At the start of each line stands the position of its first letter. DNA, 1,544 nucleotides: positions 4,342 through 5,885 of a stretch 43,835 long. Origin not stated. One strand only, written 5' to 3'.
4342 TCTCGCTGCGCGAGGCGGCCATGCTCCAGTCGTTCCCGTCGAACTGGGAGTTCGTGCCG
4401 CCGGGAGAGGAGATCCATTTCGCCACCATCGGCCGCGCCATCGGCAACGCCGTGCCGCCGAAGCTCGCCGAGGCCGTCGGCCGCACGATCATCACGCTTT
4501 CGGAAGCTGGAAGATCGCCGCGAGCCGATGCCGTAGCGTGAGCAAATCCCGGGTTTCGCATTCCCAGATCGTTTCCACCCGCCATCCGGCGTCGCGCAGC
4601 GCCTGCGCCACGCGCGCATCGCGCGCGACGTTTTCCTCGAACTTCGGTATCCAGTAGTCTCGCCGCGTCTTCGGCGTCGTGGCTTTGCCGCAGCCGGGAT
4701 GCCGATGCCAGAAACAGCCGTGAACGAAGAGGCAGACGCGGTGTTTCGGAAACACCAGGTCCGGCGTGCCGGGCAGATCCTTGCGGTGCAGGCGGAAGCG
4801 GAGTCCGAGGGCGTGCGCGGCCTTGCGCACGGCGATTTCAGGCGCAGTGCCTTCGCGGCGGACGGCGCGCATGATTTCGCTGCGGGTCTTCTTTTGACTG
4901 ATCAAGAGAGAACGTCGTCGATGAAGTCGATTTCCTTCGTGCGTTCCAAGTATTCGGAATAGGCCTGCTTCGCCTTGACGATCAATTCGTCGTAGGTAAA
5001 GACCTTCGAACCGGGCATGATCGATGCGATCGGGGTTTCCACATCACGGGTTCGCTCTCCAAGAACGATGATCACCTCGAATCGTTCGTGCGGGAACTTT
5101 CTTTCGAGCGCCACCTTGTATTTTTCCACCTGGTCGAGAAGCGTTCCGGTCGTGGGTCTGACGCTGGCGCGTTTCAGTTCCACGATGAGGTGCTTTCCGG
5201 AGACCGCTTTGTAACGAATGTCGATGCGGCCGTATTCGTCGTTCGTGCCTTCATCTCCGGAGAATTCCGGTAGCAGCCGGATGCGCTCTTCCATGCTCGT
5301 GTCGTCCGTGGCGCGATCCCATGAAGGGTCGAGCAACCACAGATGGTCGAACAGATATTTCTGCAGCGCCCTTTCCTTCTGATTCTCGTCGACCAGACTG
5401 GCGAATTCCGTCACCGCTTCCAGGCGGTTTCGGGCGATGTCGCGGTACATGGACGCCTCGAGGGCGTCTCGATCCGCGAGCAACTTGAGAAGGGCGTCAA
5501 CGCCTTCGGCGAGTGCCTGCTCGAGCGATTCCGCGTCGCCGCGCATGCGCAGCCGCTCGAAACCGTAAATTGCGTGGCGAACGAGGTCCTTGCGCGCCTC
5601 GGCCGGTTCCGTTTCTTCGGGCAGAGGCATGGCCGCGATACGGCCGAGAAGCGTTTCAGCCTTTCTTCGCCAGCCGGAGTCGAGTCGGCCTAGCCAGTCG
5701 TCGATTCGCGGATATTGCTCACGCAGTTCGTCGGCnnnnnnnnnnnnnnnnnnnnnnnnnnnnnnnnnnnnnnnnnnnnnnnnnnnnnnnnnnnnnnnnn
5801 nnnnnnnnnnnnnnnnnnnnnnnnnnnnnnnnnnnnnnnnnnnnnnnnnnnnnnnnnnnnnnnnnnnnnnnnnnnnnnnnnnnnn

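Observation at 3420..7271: Rex-position defence cassette: C5-MTase + Vsr + GHKL-ATPase/nuclease fusion + TM protein, co-oriented with the prophage repressor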

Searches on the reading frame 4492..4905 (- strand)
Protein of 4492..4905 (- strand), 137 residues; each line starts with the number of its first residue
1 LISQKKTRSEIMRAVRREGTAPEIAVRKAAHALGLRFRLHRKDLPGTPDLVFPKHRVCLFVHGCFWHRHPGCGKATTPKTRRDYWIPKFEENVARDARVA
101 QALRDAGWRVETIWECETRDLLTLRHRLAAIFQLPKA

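Call 3: search_protein_families(library=pfam, proteins=[window:4492-4905:-], max_evalue=0.01)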
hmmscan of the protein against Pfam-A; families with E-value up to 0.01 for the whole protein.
window:4492-4905:- (137 aa): 1 family
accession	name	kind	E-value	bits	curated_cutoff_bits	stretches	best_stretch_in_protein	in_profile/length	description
PF03852.21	Vsr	-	4e-27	94.3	27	1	4-69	5-70/74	DNA mismatch endonuclease Vsr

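Call 4: search_protein_families(library=padloc, proteins=[window:4492-4905:-], max_evalue=0.01)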
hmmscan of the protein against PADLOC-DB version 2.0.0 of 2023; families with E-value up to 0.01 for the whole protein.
window:4492-4905:- (137 aa): 1 family
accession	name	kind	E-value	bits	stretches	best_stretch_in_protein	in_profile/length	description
PDLC03397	Vsr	-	5.6e-27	92.8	1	3-120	5-121/156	Type II nicking endonuclease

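Call 5: search_protein_families(library=ncbifam, proteins=[window:4492-4905:-], max_evalue=0.01)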
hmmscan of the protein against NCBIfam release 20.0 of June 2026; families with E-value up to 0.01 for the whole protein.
window:4492-4905:- (137 aa): 1 family
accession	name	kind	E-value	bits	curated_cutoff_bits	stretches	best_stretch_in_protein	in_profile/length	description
TIGR00632.1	vsr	subfamily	7.5e-44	148.8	97.85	1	4-117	6-119/119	DNA mismatch endonuclease Vsr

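Call 21: search_protein_families(library=phrogs, proteins=[window:4492-4905:-], max_evalue=0.01)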
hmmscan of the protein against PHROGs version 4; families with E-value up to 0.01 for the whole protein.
window:4492-4905:- (137 aa): 1 family
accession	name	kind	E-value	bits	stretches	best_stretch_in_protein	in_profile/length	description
phrog_13076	-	DNA, RNA and nucleotide metabolism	1.1e-49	169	1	3-122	3-121/154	endonuclease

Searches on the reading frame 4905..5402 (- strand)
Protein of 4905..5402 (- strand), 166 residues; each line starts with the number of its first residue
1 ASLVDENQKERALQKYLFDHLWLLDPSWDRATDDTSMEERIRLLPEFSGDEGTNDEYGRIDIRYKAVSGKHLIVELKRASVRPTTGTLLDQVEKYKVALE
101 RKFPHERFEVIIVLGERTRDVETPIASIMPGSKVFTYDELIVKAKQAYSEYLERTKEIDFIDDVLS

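Call 43: predict_structure(alignment_id=A2)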
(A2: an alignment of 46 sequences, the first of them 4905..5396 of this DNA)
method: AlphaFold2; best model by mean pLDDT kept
length: 164 residues; sequences in the alignment: 46
mean_pLDDT: 83.3   pTM: 0.76
mean pLDDT of the five models: 83.3, 82.9, 82.4, 82.0, 81.3
residues with pLDDT >= 90: 53; 70-90: 97; 50-70: 13; < 50: 1
segments of 3 or more residues with pLDDT < 50: none
pLDDT, mean of each block of 10 residues (from residue 1): 68 77 69 88 81 74 87 87 93 96 94 90 95 86 77 75 72
secondary structure, 60 per line:
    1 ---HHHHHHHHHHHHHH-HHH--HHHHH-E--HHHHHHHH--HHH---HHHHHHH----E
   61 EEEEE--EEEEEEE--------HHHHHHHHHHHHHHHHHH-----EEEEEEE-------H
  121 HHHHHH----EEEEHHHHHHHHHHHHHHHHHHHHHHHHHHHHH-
elements in order: H4-17 H24-28 H33-40 H49-55 E60-65 E68-74 H83-100 E106-112 H120-126 E131-134 H135-163

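Call 45: fold_search(model_id=the predicted structure, library=pdb)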
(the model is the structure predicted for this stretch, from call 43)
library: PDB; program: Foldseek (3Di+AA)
matches with E <= 10: 1025; with E <= 0.001: 0
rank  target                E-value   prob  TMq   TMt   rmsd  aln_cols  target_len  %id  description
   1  5gkj_B                1.2e-02  0.96  0.36  0.27   8.9       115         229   19  Structure of EndoMS in apo form (released 2016-11-02)
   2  6be0                  1.9e-02  0.44  0.30  0.21  15.5       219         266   11  AvrA delL154 with IP6, CoA (released 2018-08-01)
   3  2inb                  3.2e-02  0.93  0.35  0.42   4.0        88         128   18  Crystal structure of an XisH family protein (ZP_00107633.1) from Nostoc punctiforme PCC 73102 at 1.60 A resolution (released 2006-10-24)
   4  3h90_A                3.2e-02  0.72  0.30  0.20   7.8       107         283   20  Structural basis for the autoregulation of the zinc transporter YiiP (released 2009-09-08)
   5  8f6i_B                3.4e-02  0.87  0.32  0.21   5.9        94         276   16  Cryo-EM structure of a Zinc-loaded symmetrical D70A mutant of the YiiP-Fab complex (released 2023-02-08)
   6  5vrf_A                5.0e-02  0.94  0.37  0.23   6.3        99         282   14  CryoEM Structure of the Zinc Transporter YiiP from helical crystals (released 2018-03-14)
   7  8f6j_A                6.5e-02  0.82  0.33  0.21   5.8        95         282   14  Cryo-EM structure of a Zinc-loaded D287A mutant of the YiiP-Fab complex (released 2023-02-08)
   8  9qbl_D                6.5e-02  0.66  0.27  0.12   5.4        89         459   17  Crystal structure of Xanthobacter autotrophicus SPARDA mutant lacking DREN nuclease domains (released 2025-12-17)
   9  6dgn_A                7.3e-02  0.28  0.22  0.15   7.8        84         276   12  Cronobacter turicensis BDSF synthase RpfF in complex with the RpfR quorum-sensing receptor FI domain (released 2019-01-02)
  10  6qnz_B                9.5e-02  0.90  0.37  0.12   4.1        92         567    6  Crystal structure of the site-specific DNA nickase N.BspD6I E418A Mutant (released 2020-03-04)
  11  8f6h_A                9.5e-02  0.82  0.34  0.21   4.5        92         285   14  Cryo-EM structure of a Zinc-loaded asymmetrical TMD D70A mutant of the YiiP-Fab complex (released 2023-02-08)
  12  8f6h_B                9.5e-02  0.60  0.31  0.21  12.2       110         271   15  Cryo-EM structure of a Zinc-loaded asymmetrical TMD D70A mutant of the YiiP-Fab complex (released 2023-02-08)
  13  6qnz_A                1.0e-01  0.84  0.35  0.12   4.5        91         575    6  Crystal structure of the site-specific DNA nickase N.BspD6I E418A Mutant (released 2020-03-04)
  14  6hhs_D                1.1e-01  0.60  0.29  0.49   5.4        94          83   11  MamM CTD E289D - Cadmium form (released 2019-09-18)
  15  3n4p_C                1.1e-01  0.25  0.21  0.17  12.1        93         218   12  Human cytomegalovirus terminase nuclease domain (released 2010-10-06)
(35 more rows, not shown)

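Call 49: search_solved_structures(query=A3, max_evalue=10, show_alignments=3)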
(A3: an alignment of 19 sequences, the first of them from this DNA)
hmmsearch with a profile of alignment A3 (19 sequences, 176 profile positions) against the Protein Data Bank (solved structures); distinct sequences matched with E-value up to 10: 13.
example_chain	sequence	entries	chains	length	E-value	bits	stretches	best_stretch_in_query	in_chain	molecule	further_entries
7b90_A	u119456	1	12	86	0.3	14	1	91-166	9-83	30S ribosomal protein S6,30S ribosomal protein S6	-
7bfd_A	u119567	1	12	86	0.32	14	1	91-166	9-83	30S ribosomal protein S6,30S ribosomal protein S6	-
7bfe_A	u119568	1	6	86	0.46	13.4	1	91-166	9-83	30S ribosomal protein S6,30S ribosomal protein S6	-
7bfc_C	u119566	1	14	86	0.67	12.9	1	91-166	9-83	30S ribosomal protein S6,30S ribosomal protein S6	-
2vld_A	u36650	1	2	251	0.68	12.9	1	56-104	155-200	Endonuclease NucS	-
2kjw_A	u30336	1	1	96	0.71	12.8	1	90-166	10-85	30S ribosomal protein S6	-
7b8v_A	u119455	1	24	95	0.75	12.7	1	91-166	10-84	30S ribosomal protein S6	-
1ss9_A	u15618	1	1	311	0.94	12.4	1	24-101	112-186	alpha-1,4-galactosyl transferase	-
6kp3_A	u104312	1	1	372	0.96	12.4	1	84-173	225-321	Programmed cell death 6-interacting protein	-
5wa1_A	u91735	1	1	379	1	12.3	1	84-173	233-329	Programmed cell death 6-interacting protein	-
7bhg_A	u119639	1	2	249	1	12.3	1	58-107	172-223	Fluorescent protein FP480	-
2oew_A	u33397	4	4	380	1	12.3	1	84-173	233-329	Programmed cell death 6-interacting protein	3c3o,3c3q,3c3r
5v3r_A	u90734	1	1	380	1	12.3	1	84-173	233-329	Programmed cell death 6-interacting protein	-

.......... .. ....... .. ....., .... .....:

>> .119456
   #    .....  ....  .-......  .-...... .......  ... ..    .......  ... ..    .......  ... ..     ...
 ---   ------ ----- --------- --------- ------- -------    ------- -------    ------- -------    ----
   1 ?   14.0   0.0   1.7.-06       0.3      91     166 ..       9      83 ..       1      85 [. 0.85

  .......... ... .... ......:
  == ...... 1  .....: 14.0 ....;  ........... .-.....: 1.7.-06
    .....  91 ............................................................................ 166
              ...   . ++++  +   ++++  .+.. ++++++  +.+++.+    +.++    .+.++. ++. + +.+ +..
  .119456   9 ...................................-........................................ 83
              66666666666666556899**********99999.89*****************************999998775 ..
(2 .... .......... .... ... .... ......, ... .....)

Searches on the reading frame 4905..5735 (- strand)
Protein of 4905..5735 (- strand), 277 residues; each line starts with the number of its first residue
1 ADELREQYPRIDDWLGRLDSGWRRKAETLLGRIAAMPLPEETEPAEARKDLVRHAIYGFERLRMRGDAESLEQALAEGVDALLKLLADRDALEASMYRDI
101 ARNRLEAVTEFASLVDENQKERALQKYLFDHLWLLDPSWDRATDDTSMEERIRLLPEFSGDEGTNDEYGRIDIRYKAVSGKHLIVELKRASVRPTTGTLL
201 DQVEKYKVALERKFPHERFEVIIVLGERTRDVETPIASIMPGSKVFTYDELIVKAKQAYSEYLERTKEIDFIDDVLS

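Call 20: search_protein_families(library=pfam, proteins=[window:4905-5735:-], max_evalue=10)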
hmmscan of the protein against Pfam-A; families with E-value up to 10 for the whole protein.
seq(277 aa): 0 families
